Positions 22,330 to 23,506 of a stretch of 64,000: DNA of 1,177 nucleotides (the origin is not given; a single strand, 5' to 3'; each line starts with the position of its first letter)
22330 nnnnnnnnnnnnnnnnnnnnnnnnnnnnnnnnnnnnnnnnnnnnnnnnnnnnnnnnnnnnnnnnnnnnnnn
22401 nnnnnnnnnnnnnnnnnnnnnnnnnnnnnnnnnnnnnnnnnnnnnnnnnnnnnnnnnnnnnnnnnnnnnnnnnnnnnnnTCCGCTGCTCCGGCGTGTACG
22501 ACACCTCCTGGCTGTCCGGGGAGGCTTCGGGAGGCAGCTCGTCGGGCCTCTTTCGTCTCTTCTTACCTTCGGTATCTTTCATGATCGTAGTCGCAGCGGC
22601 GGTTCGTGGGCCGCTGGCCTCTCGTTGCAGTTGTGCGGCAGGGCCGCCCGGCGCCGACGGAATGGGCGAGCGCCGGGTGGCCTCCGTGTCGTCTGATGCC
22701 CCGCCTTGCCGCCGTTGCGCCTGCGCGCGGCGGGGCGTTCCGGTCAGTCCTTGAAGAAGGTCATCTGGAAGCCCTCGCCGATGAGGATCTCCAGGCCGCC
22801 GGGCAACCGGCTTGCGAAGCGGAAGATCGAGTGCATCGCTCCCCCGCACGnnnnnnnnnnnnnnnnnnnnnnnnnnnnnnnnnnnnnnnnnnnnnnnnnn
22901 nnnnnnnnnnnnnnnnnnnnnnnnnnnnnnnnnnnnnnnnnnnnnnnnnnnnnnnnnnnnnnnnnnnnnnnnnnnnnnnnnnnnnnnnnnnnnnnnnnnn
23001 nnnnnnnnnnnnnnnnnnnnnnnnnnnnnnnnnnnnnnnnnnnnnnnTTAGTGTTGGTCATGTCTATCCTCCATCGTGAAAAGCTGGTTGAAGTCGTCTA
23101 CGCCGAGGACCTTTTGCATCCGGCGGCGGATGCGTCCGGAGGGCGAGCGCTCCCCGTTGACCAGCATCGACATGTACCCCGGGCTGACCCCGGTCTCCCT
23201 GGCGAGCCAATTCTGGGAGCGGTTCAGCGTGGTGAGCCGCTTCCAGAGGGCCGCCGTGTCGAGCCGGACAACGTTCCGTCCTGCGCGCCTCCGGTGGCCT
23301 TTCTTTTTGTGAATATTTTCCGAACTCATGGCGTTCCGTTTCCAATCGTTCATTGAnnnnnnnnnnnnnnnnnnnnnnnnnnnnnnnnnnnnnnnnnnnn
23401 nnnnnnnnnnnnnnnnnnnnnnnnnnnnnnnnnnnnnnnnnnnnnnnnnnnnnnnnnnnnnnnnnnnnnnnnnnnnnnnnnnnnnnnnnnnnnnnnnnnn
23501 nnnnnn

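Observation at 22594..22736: Conserved triple-hairpin non-coding element with compensatory changes in both modules (second copy 61073-61213)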

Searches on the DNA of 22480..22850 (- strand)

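Call 43: search_rna_families(source=window, start=22480, end=22850, threshold=evalue, max_evalue=10)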
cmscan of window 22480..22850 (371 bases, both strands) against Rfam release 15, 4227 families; matches with E-value up to 10: 2.
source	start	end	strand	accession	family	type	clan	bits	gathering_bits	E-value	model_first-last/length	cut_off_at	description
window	22777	22819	+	RF01273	sR34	Gene; snRNA; snoRNA; CD-box;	-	15.9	40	1.7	1-54/54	no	Small nucleolar RNA sR34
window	22777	22797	+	RF01131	sR47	Gene; snRNA; snoRNA; CD-box;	CL00132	9.5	40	9.6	1-55/55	no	Small nucleolar RNA sR47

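Call 47: build_rna_model(alignment_id=A3)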
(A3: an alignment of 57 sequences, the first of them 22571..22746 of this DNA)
Model R1 built from alignment A3 (57 sequences, 203 columns); structure: RNAalifold consensus.
model positions 177; base pairs 32; branch points 2; effective number of sequences 1.42; information 0.59 bits per position. Calibrated on 0.2 Mb of random sequence (short: E-values are rough).
structure used (alignment columns):
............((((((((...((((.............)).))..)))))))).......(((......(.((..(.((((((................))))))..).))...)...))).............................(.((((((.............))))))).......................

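Call 48: search_with_rna_model(model_id=R1, sources=[window, L001, L002, L003, L004, L005, L006, L007, L008, L009, L010, L011, L012, L013, L014, L015, L016, L017, L018, L019, L020, L021, L022, L023, L024, L025, L026, L027, L028, L029, L030, L031, L032, L033, L034, L035, L036, L037, L038, L039, L040, L041, L042, L043, L044, L045, L046, L047, L048, L049, L050, L051, L052, L053, L054, L055, L056, L057, L058, L059, L060, L061, L062, L063, L064, L065, L066, L067, L068, L069, L070, L071, L072, L073, L074, L075, L076, L077, L078, L079, L080, L081, L082, L083, L084, L085, L086, L087, L088, L089, L090, L091, L092, L093, L094], max_evalue=1, make_alignment=true)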
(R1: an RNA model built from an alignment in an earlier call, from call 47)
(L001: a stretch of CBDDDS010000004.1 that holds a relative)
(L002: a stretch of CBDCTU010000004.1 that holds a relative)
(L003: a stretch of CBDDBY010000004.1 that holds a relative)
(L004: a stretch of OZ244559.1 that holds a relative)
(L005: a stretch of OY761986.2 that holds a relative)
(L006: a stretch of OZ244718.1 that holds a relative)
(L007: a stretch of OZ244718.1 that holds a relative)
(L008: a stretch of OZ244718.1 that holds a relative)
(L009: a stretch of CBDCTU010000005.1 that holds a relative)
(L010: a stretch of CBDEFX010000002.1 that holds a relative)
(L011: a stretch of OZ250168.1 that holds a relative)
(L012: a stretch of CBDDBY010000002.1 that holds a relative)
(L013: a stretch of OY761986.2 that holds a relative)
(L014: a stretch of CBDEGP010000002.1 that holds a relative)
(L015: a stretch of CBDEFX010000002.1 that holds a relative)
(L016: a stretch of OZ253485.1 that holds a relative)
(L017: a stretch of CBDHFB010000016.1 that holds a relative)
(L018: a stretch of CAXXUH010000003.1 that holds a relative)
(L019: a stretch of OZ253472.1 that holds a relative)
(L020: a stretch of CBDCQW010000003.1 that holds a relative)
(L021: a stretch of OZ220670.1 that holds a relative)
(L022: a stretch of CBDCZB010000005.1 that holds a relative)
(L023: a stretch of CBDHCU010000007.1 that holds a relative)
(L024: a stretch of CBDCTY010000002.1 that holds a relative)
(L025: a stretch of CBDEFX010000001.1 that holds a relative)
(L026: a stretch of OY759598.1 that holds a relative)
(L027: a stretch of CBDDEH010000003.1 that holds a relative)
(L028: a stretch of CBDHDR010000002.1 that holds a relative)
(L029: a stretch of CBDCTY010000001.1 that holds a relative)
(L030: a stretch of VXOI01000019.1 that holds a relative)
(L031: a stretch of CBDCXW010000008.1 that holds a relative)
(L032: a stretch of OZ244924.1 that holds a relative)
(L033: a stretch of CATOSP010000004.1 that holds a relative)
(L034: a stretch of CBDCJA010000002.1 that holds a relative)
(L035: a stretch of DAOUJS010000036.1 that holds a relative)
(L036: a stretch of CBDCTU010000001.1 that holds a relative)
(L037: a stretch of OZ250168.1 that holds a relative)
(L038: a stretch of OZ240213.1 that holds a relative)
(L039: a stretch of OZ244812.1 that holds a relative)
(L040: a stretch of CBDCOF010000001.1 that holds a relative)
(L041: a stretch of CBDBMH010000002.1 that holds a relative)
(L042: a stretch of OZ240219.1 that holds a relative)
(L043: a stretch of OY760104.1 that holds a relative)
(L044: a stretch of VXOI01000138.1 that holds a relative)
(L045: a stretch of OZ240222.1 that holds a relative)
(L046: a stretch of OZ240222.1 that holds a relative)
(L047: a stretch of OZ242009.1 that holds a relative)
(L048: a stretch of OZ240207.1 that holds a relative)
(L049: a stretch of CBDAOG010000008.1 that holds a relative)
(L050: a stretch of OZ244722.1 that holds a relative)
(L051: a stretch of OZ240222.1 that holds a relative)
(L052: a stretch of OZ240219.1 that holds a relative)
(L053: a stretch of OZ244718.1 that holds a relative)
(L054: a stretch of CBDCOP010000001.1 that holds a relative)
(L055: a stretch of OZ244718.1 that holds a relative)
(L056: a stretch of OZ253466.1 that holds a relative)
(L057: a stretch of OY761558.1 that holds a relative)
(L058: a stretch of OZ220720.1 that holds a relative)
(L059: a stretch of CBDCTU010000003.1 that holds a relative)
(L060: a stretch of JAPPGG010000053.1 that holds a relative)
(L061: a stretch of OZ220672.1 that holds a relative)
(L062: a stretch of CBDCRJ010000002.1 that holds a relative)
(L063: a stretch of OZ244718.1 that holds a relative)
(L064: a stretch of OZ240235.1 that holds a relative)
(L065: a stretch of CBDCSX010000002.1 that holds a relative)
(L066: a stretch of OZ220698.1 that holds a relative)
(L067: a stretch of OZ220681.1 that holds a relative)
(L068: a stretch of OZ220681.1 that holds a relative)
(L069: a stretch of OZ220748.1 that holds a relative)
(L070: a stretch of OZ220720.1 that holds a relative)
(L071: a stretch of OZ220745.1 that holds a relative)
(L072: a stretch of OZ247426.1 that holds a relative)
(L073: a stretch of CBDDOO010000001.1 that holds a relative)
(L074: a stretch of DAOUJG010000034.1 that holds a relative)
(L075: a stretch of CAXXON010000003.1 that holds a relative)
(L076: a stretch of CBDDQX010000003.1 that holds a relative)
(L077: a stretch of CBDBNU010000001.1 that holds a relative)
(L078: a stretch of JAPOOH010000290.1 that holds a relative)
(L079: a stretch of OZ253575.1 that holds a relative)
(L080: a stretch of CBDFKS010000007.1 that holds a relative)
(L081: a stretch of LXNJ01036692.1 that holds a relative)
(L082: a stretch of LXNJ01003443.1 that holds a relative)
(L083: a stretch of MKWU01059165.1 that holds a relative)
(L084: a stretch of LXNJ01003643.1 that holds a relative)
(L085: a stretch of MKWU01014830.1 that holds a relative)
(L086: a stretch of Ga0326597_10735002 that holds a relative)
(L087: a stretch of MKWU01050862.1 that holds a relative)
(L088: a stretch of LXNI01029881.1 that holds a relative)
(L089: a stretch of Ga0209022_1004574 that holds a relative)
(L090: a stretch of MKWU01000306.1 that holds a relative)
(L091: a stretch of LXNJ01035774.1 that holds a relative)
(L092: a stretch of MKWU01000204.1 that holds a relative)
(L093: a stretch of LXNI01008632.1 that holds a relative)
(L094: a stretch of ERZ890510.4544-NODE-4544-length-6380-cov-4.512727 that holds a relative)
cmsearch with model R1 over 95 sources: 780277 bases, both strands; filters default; matches with E-value up to 1: 95.
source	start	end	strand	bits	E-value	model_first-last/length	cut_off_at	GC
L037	4325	4502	+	186.7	3.1e-44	1-177/177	no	0.74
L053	4328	4498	+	185.9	4.8e-44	1-177/177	no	0.71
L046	4328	4498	+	183.4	2.1e-43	1-177/177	no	0.73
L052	4328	4498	+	183.4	2.1e-43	1-177/177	no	0.73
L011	4325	4495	+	182.6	3.3e-43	1-177/177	no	0.73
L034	4325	4504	+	182.3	3.8e-43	1-177/177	no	0.74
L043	4325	4503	+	180.9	8.5e-43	1-177/177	no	0.73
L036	4328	4498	+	180.2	1.3e-42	1-177/177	no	0.72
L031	4319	4489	+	179.7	1.7e-42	1-177/177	no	0.74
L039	4328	4498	+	179.4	2e-42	1-177/177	no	0.73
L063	4325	4504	+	179.2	2.3e-42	1-177/177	no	0.75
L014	4325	4496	+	177.4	6.4e-42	1-177/177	no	0.72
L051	4325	4505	+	177.2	7.4e-42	1-177/177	no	0.72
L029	4325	4502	+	176.9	8.4e-42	1-177/177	no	0.72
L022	4325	4495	+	176.3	1.2e-41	1-177/177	no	0.75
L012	4325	4496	+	176.2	1.3e-41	1-177/177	no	0.73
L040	4325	4504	+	175.9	1.6e-41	1-177/177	no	0.73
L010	4325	4502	+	175.4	2.1e-41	1-177/177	no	0.76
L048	4328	4498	+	175.3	2.1e-41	1-177/177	no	0.74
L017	4325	4496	+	175.3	2.2e-41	1-177/177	no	0.73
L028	4319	4490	+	175.2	2.3e-41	1-177/177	no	0.73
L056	4325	4507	+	174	4.6e-41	1-177/177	no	0.75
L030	4388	4564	+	173.8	5.2e-41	1-177/177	no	0.71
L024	4319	4489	+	173.7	5.3e-41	1-177/177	no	0.75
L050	4325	4507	+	173.2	7.2e-41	1-177/177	no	0.75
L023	4319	4490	+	172.9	8.7e-41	1-177/177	no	0.74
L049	4325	4507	+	172.3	1.2e-40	1-177/177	no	0.74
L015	4325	4496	+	172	1.4e-40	1-177/177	no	0.75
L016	4325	4496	+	171.2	2.3e-40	1-177/177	no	0.74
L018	4325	4496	+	169.3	6.7e-40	1-177/177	no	0.75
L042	4325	4508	+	169.1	7.6e-40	1-177/177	no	0.73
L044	3331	3507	+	168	1.4e-39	1-177/177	no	0.72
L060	4400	4576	+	167.9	1.5e-39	1-177/177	no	0.72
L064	4325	4507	+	167.7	1.7e-39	1-177/177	no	0.73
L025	4325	4502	+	167.5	1.9e-39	1-177/177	no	0.74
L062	4325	4507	+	167.5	1.9e-39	1-177/177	no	0.75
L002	4316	4490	+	167.3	2.1e-39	1-177/177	no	0.73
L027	4325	4498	+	167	2.6e-39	1-177/177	no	0.73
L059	4325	4507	+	166.1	4.4e-39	1-177/177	no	0.75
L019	4325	4496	+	165.2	7.1e-39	1-177/177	no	0.74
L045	4325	4508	+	163.5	1.9e-38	1-177/177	no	0.74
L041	4400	4576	+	161.4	6.3e-38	1-177/177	no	0.71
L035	4370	4545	+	160.7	9.4e-38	1-177/177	no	0.73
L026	4319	4501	+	158.7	3e-37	1-177/177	no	0.74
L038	4400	4574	+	158.7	3.1e-37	1-177/177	no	0.74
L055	4325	4510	+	158.6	3.1e-37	1-177/177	no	0.76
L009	4322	4498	+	158.4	3.7e-37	1-177/177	no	0.69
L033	4406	4581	+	158.1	4.3e-37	1-177/177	no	0.72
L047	4361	4537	+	157.7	5.3e-37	1-177/177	no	0.73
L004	4316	4490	+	157.2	7.1e-37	1-177/177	no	0.71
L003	4316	4491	+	156.2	1.3e-36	1-177/177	no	0.73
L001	4316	4491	+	154.9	2.7e-36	1-177/177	no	0.73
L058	4328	4504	+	154.6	3.2e-36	1-177/177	no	0.7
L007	4319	4495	+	153.8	5.1e-36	1-177/177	no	0.71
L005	4316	4491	+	151.1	2.4e-35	1-177/177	no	0.7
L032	4325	4504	+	147.8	1.6e-34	1-177/177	no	0.76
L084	3106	3284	+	147.2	2.3e-34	1-177/177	no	0.71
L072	4451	4637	+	144.8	9.1e-34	1-177/177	no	0.7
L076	4445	4631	+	144.7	9.5e-34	1-177/177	no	0.72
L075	4439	4625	+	138.2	4e-32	1-177/177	no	0.71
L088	1010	1186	+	127.4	2e-29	1-177/177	no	0.72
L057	4355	4551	+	125.2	7e-29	1-177/177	no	0.71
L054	4322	4498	+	115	2.5e-26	1-177/177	no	0.7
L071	4322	4524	+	98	4.5e-22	1-177/177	no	0.68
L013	4325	4446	+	93.7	5.3e-21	1-177/177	no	0.7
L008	4319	4492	+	93.5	5.8e-21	1-177/177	no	0.67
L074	4256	4400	+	85.3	6.7e-19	1-177/177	no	0.71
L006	4319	4491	+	84.2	1.3e-18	1-177/177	no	0.67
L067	4316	4518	+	76.8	8.8e-17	1-177/177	no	0.66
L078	2322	2475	+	76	1.4e-16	1-177/177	no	0.68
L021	4305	4446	+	69.7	5.4e-15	1-177/177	no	0.7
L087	845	998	+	66.7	3e-14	1-177/177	no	0.69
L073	4284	4452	+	61.4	6.2e-13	1-177/177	no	0.67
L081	959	1110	+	60.9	8.1e-13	1-177/177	no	0.68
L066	4316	4521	+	58.7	2.9e-12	1-177/177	no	0.67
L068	4316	4521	+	58.7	2.9e-12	1-177/177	no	0.67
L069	4316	4521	+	58.7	2.9e-12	1-177/177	no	0.67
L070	4316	4521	+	58.7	2.9e-12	1-177/177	no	0.67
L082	4302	4451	+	58.1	4.2e-12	1-177/177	no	0.69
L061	4319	4513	+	56.5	1.1e-11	1-177/177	no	0.72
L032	4335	4376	-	31.3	2e-05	11-50/177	no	0.88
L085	361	529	+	28.6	0.0001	1-177/177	no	0.66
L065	4363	4413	+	25.1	0.00074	59-108/177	no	0.75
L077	4253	4393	+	17.6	0.054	1-177/177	no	0.53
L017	4274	4383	-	16.3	0.11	1-177/177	no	0.71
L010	4274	4382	-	16.2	0.12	1-177/177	no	0.7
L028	5337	5463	+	15.3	0.2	1-177/177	no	0.63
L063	4278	4376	-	14.9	0.26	11-169/177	no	0.73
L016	4274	4383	-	14.4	0.35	1-177/177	no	0.73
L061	4244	4368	-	13.8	0.49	11-155/177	no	0.7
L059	4335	4376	-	13.5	0.57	11-50/177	no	0.9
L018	4274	4383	-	13.5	0.58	1-177/177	no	0.73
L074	4220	4314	-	12.6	0.95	1-177/177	no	0.74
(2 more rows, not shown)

Alignment A5: 95 matches aligned to the model, 325 columns, each read 5' to 3' on its own strand. Consensus structure (alignment columns), stored with it:
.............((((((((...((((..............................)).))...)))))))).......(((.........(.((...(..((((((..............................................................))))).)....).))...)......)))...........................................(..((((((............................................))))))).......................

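Call 49: search_with_rna_model(model_id=R1, sources=[window, L001, L002, L003, L004, L005, L006, L007, L008, L009, L010, L011, L012, L013, L014, L015, L016, L017, L018, L019, L020, L021, L022, L023, L024, L025, L026, L027, L028, L029, L030, L031, L032, L033, L034, L035, L036, L037, L038, L039, L040, L041, L042, L043, L044, L045, L046, L047, L048, L049, L050, L051, L052, L053, L054, L055, L056, L057, L058, L059, L060, L061, L062, L063, L064, L065, L066, L067, L068, L069, L070, L071, L072, L073, L074, L075, L076, L077, L078, L079, L080, L081, L082, L083, L084, L085, L086, L087, L088, L089, L090, L091, L092, L093, L094], max_evalue=1e-25, make_alignment=true)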
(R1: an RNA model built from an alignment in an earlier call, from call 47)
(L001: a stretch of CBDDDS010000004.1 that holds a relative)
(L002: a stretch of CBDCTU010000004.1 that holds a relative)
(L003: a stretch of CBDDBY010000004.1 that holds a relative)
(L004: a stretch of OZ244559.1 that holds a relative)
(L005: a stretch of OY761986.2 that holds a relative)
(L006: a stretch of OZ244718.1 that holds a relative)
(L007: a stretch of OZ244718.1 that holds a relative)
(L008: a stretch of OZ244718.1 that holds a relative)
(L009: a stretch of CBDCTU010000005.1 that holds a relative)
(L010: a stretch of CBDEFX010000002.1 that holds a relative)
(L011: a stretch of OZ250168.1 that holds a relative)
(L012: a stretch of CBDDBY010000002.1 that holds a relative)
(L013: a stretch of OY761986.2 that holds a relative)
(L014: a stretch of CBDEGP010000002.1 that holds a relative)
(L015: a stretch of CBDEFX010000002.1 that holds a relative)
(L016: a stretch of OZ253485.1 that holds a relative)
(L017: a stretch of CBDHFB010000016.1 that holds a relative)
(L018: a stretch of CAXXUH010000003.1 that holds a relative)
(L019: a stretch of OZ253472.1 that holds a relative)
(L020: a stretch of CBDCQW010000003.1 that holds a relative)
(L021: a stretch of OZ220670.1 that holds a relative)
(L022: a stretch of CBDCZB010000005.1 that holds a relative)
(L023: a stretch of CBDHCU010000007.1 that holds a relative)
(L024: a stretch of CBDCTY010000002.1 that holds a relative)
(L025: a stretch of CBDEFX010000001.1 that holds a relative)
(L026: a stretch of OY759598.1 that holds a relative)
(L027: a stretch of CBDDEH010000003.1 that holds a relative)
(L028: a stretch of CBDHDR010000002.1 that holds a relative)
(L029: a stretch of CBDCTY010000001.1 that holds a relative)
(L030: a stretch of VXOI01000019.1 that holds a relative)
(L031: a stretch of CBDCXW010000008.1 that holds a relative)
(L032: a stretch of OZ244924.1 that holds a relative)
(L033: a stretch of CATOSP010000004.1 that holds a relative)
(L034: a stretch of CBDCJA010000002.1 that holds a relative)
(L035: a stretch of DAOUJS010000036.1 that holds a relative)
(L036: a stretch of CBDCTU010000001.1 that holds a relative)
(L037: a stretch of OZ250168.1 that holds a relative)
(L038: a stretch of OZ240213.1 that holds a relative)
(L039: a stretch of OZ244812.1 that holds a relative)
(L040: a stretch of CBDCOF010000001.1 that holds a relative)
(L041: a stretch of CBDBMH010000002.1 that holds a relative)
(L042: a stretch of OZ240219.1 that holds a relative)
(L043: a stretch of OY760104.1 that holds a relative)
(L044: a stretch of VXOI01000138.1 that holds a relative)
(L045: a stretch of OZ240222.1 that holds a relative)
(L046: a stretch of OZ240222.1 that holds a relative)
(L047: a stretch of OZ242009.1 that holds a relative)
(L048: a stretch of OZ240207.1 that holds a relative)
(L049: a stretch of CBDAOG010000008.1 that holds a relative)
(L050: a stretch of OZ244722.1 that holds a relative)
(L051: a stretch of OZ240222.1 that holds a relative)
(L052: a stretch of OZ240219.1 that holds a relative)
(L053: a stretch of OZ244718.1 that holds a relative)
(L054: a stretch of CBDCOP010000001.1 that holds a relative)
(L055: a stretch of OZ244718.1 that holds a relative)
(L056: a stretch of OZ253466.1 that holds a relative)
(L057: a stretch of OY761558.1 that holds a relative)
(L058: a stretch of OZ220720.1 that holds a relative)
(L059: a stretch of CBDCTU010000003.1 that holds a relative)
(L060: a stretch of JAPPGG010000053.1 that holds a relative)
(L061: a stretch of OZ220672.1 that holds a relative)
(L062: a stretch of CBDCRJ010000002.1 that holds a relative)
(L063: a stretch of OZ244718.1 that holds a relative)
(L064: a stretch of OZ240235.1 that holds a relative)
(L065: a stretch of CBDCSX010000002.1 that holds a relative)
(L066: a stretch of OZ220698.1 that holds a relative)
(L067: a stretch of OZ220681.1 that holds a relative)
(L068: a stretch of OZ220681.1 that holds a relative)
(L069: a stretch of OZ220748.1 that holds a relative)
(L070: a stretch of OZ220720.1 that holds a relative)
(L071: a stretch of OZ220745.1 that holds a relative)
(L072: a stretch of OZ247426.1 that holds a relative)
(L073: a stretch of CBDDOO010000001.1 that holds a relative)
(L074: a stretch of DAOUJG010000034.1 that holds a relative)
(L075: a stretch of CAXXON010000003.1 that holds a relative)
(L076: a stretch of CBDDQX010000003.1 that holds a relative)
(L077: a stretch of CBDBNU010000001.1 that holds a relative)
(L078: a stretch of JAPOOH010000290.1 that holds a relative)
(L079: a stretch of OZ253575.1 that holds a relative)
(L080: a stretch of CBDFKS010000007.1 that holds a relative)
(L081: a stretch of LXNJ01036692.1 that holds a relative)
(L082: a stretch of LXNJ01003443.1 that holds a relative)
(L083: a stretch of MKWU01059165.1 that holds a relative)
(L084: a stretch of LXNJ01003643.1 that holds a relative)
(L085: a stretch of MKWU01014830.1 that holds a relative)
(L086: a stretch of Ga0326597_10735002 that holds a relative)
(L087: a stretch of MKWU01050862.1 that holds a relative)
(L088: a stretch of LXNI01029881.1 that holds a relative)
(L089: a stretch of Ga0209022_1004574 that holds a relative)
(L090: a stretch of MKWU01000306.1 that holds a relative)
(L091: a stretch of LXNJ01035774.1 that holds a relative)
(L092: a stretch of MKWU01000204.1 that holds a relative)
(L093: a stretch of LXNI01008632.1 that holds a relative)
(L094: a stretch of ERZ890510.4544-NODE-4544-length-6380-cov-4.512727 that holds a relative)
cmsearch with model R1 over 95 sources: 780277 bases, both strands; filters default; matches with E-value up to 1e-25: 65.
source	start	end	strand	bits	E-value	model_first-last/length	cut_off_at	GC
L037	4325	4502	+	186.7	3.1e-44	1-177/177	no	0.74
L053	4328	4498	+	185.9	4.8e-44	1-177/177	no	0.71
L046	4328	4498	+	183.4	2.1e-43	1-177/177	no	0.73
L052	4328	4498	+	183.4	2.1e-43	1-177/177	no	0.73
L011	4325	4495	+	182.6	3.3e-43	1-177/177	no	0.73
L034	4325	4504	+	182.3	3.8e-43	1-177/177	no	0.74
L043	4325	4503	+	180.9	8.5e-43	1-177/177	no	0.73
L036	4328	4498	+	180.2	1.3e-42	1-177/177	no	0.72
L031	4319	4489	+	179.7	1.7e-42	1-177/177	no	0.74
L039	4328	4498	+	179.4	2e-42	1-177/177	no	0.73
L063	4325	4504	+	179.2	2.3e-42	1-177/177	no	0.75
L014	4325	4496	+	177.4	6.4e-42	1-177/177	no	0.72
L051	4325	4505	+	177.2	7.4e-42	1-177/177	no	0.72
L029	4325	4502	+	176.9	8.4e-42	1-177/177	no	0.72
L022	4325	4495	+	176.3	1.2e-41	1-177/177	no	0.75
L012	4325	4496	+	176.2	1.3e-41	1-177/177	no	0.73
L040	4325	4504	+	175.9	1.6e-41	1-177/177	no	0.73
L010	4325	4502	+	175.4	2.1e-41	1-177/177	no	0.76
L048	4328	4498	+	175.3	2.1e-41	1-177/177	no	0.74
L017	4325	4496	+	175.3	2.2e-41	1-177/177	no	0.73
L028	4319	4490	+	175.2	2.3e-41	1-177/177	no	0.73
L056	4325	4507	+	174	4.6e-41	1-177/177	no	0.75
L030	4388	4564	+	173.8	5.2e-41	1-177/177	no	0.71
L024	4319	4489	+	173.7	5.3e-41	1-177/177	no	0.75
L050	4325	4507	+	173.2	7.2e-41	1-177/177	no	0.75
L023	4319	4490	+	172.9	8.7e-41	1-177/177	no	0.74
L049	4325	4507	+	172.3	1.2e-40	1-177/177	no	0.74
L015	4325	4496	+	172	1.4e-40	1-177/177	no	0.75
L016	4325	4496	+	171.2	2.3e-40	1-177/177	no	0.74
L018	4325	4496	+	169.3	6.7e-40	1-177/177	no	0.75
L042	4325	4508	+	169.1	7.6e-40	1-177/177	no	0.73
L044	3331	3507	+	168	1.4e-39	1-177/177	no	0.72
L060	4400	4576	+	167.9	1.5e-39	1-177/177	no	0.72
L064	4325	4507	+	167.7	1.7e-39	1-177/177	no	0.73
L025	4325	4502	+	167.5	1.9e-39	1-177/177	no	0.74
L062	4325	4507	+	167.5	1.9e-39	1-177/177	no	0.75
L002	4316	4490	+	167.3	2.1e-39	1-177/177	no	0.73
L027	4325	4498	+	167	2.6e-39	1-177/177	no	0.73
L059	4325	4507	+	166.1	4.4e-39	1-177/177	no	0.75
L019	4325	4496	+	165.2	7.1e-39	1-177/177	no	0.74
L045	4325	4508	+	163.5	1.9e-38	1-177/177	no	0.74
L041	4400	4576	+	161.4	6.3e-38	1-177/177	no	0.71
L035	4370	4545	+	160.7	9.4e-38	1-177/177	no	0.73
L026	4319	4501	+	158.7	3e-37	1-177/177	no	0.74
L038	4400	4574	+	158.7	3.1e-37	1-177/177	no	0.74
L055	4325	4510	+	158.6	3.1e-37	1-177/177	no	0.76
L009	4322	4498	+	158.4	3.7e-37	1-177/177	no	0.69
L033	4406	4581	+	158.1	4.3e-37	1-177/177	no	0.72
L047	4361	4537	+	157.7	5.3e-37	1-177/177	no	0.73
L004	4316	4490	+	157.2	7.1e-37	1-177/177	no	0.71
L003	4316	4491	+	156.2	1.3e-36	1-177/177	no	0.73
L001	4316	4491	+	154.9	2.7e-36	1-177/177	no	0.73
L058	4328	4504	+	154.6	3.2e-36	1-177/177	no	0.7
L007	4319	4495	+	153.8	5.1e-36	1-177/177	no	0.71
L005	4316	4491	+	151.1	2.4e-35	1-177/177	no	0.7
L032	4325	4504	+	147.8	1.6e-34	1-177/177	no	0.76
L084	3106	3284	+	147.2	2.3e-34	1-177/177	no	0.71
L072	4451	4637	+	144.8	9.1e-34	1-177/177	no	0.7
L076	4445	4631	+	144.7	9.5e-34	1-177/177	no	0.72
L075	4439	4625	+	138.2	4e-32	1-177/177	no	0.71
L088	1010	1186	+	127.4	2e-29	1-177/177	no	0.72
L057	4355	4551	+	125.2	7e-29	1-177/177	no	0.71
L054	4322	4498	+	115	2.5e-26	1-177/177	no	0.7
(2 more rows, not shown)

Alignment A6: 65 matches aligned to the model, 222 columns, each read 5' to 3' on its own strand. Consensus structure (alignment columns), stored with it:
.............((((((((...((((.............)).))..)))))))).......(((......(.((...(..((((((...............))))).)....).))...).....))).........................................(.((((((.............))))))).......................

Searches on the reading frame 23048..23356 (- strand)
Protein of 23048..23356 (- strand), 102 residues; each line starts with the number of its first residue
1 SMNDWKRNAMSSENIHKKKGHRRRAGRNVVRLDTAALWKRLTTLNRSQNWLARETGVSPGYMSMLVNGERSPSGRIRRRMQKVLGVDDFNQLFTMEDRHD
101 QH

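Call 15: search_protein_families(library=pfam, proteins=[window:23048-23356:-], max_evalue=0.01)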
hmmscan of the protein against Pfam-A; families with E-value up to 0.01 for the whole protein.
window:23048-23356:- (102 aa): 2 families
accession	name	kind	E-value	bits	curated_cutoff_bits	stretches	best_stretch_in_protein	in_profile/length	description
PF01381.28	HTH_3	-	7.9e-06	26.3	23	1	43-87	7-51/55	Helix-turn-helix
PF13560.12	HTH_31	-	1.8e-05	25.4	27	1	25-88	13-58/64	Helix-turn-helix domain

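Call 71: search_protein_families(library=ncbifam, proteins=[window:23048-23356:-], max_evalue=0.01)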
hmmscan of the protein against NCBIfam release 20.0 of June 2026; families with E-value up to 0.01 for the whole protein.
window:23048-23356:- (102 aa): 0 families
